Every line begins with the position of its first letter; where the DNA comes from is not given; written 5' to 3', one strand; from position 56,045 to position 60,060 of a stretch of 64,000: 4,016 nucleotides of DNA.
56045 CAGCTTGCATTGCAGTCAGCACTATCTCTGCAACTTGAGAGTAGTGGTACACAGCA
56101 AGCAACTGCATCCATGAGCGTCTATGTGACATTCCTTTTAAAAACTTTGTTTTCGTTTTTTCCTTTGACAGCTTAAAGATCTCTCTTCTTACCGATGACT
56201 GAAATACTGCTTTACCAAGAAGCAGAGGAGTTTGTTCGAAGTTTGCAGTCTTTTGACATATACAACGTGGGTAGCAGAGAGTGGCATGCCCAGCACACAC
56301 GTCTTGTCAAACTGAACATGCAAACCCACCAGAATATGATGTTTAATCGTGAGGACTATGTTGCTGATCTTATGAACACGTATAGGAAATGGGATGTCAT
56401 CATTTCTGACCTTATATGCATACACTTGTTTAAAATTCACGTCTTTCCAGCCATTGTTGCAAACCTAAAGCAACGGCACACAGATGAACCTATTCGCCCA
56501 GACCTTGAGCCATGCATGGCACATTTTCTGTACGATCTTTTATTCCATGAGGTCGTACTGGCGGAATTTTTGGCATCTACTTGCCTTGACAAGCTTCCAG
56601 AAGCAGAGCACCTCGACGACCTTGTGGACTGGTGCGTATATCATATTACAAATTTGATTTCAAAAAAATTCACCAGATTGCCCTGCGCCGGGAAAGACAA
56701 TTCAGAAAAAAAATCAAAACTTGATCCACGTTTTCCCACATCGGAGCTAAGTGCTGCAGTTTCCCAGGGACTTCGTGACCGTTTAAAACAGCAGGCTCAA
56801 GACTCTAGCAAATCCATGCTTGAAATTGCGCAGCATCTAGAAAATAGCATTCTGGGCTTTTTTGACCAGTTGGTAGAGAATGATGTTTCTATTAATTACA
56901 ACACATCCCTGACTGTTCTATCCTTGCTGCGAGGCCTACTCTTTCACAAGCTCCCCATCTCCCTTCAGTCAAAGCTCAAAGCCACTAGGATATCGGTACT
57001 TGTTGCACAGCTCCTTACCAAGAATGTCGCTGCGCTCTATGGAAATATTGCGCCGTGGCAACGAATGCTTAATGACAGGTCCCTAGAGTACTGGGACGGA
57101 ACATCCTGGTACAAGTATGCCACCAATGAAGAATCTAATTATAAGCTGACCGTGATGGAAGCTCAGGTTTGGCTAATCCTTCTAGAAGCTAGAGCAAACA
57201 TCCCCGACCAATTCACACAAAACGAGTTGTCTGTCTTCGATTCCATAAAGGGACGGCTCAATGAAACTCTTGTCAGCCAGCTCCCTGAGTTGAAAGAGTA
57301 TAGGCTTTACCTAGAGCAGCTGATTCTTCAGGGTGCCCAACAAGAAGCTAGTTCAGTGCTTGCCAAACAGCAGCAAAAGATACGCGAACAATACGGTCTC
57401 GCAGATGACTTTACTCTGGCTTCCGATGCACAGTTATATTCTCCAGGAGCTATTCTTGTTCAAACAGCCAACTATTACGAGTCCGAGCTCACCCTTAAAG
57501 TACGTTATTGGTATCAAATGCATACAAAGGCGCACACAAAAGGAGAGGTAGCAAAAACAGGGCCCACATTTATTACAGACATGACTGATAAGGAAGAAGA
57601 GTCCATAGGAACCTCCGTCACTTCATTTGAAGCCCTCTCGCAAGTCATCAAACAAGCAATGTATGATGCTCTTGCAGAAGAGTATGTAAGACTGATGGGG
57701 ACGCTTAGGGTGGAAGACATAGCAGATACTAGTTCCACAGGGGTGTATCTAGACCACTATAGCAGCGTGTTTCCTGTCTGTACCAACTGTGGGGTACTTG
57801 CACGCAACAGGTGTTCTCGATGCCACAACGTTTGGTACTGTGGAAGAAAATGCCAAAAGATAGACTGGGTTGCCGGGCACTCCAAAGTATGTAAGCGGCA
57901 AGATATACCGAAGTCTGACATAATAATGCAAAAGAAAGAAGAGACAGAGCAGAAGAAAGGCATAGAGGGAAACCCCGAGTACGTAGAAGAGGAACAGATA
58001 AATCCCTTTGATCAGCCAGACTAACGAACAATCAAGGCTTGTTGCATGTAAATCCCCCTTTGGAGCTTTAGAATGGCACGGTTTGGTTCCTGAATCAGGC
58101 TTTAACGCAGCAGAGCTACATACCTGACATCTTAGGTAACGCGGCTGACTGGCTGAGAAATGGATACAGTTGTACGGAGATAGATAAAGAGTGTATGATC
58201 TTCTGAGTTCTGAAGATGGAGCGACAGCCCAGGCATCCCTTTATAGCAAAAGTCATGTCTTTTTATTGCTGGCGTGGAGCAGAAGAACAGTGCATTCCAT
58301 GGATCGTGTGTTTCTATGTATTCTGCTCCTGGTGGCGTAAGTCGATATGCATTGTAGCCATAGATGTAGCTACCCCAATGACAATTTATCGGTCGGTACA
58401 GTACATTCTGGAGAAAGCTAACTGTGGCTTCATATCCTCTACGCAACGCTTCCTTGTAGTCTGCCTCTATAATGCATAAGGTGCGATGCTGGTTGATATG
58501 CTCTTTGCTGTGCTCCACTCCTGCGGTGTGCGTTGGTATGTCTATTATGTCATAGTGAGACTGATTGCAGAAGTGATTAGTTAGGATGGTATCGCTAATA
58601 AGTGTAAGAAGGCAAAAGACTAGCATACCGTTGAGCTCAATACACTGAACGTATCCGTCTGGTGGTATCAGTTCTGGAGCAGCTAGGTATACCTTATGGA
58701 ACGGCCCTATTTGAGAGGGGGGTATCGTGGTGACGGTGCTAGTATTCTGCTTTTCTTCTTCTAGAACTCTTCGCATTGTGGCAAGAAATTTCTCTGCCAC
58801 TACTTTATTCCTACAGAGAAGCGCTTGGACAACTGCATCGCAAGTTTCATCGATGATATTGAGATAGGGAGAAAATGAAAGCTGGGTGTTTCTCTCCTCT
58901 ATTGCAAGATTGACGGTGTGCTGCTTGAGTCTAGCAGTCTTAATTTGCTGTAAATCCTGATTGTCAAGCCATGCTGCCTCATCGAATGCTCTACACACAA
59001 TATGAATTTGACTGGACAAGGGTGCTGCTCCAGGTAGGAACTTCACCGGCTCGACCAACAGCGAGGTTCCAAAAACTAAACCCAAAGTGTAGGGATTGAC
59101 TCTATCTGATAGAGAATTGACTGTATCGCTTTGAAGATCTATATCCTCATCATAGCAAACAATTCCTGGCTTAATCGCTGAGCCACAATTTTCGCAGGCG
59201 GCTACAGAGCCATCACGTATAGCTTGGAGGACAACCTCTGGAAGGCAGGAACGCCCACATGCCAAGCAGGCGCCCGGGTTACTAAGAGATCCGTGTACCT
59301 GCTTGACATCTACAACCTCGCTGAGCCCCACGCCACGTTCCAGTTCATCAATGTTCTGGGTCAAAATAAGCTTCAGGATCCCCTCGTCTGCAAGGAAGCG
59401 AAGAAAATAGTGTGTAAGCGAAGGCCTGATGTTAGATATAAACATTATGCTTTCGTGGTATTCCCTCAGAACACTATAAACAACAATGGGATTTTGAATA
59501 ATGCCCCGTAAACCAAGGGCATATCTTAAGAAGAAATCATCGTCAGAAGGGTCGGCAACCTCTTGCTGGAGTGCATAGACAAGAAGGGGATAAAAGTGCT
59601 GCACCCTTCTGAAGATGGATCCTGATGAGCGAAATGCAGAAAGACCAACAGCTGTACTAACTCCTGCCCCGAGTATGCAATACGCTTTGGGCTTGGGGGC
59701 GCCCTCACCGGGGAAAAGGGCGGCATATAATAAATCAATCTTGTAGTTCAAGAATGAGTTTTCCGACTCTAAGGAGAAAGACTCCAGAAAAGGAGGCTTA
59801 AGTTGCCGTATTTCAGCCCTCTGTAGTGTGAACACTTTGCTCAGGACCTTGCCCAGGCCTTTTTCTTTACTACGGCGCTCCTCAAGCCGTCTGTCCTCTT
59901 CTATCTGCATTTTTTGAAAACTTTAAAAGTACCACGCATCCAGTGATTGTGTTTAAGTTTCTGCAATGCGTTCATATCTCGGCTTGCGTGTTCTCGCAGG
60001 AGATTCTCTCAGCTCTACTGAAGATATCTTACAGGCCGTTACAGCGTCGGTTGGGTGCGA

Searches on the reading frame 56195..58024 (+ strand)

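Call 60: search_protein_families(library=pfam, proteins=[window:56195-58024:+], max_evalue=0.0001)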
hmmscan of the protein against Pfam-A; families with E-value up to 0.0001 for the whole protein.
window:56195-58024:+ (609 aa): 1 family
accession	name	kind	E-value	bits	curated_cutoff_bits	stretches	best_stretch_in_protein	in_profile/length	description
PF01753.24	zf-MYND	-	3.2e-11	43.5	22.7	1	529-566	1-39/39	MYND finger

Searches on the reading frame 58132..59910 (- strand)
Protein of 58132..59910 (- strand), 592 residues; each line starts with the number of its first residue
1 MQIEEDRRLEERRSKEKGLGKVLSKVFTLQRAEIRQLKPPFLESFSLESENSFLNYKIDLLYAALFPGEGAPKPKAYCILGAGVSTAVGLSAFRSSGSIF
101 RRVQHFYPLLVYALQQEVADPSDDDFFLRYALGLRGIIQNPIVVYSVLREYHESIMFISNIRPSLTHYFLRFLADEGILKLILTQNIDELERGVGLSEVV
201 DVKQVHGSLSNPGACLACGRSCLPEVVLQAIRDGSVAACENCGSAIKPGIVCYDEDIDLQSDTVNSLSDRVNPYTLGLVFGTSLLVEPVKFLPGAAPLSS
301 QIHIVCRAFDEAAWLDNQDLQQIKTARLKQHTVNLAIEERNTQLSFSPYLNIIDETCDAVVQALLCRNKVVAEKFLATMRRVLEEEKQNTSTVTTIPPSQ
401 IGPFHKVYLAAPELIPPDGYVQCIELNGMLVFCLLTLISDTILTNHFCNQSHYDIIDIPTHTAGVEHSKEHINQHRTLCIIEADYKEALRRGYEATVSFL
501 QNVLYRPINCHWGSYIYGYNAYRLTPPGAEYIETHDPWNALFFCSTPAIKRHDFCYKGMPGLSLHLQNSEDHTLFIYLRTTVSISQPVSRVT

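Call 60: search_protein_families(library=pfam, proteins=[window:58132-59910:-], max_evalue=0.0001)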
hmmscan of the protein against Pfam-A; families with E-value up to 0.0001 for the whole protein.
window:58132-59910:- (592 aa): 1 family
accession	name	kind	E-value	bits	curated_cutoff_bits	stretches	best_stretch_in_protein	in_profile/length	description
PF02146.23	SIR2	-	1.9e-26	93.6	24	1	81-288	1-180/180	Sir2 family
